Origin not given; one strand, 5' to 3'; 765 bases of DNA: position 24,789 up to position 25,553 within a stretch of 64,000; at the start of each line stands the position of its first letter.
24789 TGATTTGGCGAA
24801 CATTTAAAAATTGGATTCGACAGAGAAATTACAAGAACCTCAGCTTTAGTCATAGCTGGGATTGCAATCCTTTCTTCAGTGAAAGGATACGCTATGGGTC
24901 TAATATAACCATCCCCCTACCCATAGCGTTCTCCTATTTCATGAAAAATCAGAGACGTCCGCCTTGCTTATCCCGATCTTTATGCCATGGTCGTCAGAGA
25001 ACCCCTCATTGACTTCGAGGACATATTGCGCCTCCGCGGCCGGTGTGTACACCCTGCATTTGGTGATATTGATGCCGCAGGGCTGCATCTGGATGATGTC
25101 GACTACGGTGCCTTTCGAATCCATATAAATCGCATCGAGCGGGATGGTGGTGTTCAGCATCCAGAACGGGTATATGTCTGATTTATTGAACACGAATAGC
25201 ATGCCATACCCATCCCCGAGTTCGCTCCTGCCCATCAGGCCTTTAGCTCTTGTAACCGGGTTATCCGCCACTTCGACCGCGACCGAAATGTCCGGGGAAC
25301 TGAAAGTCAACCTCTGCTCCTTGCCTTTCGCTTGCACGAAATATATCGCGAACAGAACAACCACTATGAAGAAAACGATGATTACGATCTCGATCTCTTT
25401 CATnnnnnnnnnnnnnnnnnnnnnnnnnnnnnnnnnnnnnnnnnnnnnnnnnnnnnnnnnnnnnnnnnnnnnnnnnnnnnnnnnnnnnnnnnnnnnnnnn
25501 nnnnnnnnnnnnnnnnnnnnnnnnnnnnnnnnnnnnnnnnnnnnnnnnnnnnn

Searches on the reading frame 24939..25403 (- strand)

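Call 62: search_protein_families(library=pfam, proteins=[window:24939-25403:-], max_evalue=0.01)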
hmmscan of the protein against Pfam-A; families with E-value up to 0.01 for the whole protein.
window:24939-25403:- (154 aa): 1 family
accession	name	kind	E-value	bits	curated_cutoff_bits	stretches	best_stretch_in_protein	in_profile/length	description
PF02643.20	DUF192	-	4.6e-30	104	27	1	42-144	2-91/96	Uncharacterized ACR, COG1430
